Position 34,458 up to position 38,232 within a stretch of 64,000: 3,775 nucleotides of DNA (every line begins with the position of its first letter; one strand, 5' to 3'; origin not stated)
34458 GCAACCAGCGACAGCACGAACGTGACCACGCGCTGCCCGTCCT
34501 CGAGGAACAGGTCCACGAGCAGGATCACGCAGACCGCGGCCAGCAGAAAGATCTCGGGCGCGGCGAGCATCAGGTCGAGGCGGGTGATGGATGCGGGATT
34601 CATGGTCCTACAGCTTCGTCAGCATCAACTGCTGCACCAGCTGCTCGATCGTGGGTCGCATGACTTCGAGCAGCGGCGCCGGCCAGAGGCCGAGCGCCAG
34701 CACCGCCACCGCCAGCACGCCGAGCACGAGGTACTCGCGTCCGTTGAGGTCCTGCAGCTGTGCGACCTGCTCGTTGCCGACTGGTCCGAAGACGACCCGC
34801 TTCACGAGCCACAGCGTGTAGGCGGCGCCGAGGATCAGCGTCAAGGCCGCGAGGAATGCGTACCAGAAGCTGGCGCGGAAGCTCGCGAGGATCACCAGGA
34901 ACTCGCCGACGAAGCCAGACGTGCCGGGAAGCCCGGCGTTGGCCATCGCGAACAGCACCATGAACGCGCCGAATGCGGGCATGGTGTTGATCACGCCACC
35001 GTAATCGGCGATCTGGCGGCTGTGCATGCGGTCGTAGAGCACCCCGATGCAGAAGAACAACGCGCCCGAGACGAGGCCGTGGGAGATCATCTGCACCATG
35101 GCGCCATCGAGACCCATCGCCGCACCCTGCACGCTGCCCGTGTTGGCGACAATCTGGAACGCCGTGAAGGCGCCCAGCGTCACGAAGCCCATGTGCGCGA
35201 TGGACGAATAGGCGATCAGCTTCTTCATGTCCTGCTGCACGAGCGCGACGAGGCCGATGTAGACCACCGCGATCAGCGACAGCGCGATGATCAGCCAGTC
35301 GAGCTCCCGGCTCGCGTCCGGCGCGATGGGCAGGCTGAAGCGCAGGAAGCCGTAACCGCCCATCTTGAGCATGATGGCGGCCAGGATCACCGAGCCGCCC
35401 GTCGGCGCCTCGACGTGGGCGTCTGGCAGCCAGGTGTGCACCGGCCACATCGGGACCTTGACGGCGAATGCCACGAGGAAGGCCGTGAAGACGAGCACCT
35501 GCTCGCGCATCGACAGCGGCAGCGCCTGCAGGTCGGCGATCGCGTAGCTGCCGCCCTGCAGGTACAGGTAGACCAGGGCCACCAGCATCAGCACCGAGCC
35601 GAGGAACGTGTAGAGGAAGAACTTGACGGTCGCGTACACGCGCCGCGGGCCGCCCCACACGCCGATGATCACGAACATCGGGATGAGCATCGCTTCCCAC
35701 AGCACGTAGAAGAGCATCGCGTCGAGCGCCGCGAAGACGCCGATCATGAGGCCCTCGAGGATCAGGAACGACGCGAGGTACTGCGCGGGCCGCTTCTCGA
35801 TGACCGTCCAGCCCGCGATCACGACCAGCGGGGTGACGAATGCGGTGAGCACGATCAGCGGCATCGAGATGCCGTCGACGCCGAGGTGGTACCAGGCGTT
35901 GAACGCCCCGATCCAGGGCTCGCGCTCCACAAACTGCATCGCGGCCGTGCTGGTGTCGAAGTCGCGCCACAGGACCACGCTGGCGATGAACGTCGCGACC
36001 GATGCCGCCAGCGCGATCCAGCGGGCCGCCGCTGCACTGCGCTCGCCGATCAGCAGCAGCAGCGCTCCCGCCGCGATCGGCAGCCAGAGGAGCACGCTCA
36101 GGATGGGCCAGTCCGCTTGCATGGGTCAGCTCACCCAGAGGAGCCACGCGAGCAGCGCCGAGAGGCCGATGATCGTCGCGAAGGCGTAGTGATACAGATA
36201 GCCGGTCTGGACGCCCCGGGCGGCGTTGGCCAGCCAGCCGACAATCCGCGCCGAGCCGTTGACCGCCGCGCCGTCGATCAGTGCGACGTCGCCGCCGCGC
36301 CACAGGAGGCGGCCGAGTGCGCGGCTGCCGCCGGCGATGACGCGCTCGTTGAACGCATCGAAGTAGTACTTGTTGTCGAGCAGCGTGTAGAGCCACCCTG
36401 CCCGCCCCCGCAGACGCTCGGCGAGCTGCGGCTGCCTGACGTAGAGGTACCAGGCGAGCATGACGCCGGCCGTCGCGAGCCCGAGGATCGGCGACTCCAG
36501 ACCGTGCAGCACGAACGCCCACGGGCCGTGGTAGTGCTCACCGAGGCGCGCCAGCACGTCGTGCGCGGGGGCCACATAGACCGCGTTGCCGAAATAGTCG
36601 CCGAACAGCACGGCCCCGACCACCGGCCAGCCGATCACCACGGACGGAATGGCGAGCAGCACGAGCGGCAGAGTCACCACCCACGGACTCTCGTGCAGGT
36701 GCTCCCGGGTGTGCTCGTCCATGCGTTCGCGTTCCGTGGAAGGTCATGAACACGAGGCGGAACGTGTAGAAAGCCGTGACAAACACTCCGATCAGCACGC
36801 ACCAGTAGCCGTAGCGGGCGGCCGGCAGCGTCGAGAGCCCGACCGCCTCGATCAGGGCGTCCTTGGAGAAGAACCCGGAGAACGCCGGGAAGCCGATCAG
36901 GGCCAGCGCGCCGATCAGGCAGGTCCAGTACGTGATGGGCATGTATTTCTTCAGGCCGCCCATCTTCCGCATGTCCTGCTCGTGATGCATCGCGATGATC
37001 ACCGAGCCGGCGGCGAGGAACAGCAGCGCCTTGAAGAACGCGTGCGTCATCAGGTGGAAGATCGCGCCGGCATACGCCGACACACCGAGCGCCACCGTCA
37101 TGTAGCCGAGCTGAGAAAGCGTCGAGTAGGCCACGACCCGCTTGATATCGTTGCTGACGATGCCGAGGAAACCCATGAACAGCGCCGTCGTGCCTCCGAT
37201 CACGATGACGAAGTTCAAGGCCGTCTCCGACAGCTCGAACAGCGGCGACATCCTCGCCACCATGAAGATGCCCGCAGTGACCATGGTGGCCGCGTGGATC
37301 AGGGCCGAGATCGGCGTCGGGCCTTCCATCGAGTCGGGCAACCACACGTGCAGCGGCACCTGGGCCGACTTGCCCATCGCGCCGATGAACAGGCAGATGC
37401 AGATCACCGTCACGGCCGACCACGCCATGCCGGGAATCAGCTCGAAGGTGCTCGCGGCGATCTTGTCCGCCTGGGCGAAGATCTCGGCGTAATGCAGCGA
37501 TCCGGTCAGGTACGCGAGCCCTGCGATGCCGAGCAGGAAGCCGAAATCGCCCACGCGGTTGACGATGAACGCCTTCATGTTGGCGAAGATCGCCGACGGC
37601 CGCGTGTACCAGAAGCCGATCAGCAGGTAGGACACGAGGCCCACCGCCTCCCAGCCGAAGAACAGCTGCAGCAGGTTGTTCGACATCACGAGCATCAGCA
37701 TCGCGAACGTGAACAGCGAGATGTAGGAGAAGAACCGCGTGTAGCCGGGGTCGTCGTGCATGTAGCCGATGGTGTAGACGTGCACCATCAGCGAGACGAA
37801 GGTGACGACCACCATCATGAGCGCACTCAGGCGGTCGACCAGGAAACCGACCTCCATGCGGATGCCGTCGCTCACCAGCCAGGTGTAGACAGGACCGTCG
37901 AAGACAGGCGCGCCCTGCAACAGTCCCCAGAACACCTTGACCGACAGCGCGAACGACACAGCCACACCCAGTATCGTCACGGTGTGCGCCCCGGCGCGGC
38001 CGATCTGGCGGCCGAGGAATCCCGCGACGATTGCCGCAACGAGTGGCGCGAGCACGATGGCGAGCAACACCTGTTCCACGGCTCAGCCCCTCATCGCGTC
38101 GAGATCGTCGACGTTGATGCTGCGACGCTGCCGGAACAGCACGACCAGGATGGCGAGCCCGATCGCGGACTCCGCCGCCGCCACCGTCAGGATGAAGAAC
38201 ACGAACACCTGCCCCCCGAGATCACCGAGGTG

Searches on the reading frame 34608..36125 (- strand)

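Call 62: search_protein_families(library=pfam, proteins=[window:34608-36125:-], max_evalue=0.00001)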
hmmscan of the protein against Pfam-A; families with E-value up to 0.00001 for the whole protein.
window:34608-36125:- (505 aa): 2 families
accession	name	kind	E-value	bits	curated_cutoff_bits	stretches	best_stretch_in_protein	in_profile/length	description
PF00361.26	Proton_antipo_M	-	5.5e-78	262.6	21.5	1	133-429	1-289/294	NADH:quinone oxidoreductase/Mrp antiporter, TM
PF01059.23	Oxidored_q5_N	-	3.8e-07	30.6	22.7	1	74-123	50-99/110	NADH-ubiquinone oxidoreductase chain 4, amino terminus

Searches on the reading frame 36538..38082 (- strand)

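Call 62: search_protein_families(library=pfam, proteins=[window:36538-38082:-], max_evalue=0.00001)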
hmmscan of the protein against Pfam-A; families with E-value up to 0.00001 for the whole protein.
window:36538-38082:- (514 aa): 2 families
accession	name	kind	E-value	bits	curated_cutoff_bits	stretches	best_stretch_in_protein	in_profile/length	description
PF00361.26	Proton_antipo_M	-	5.7e-82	275.7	21.5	1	134-416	1-277/294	NADH:quinone oxidoreductase/Mrp antiporter, TM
PF00662.26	Proton_antipo_N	-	9.3e-22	77.1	24.5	1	68-118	1-51/51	NADH-Ubiquinone oxidoreductase (complex I), chain 5 N-terminus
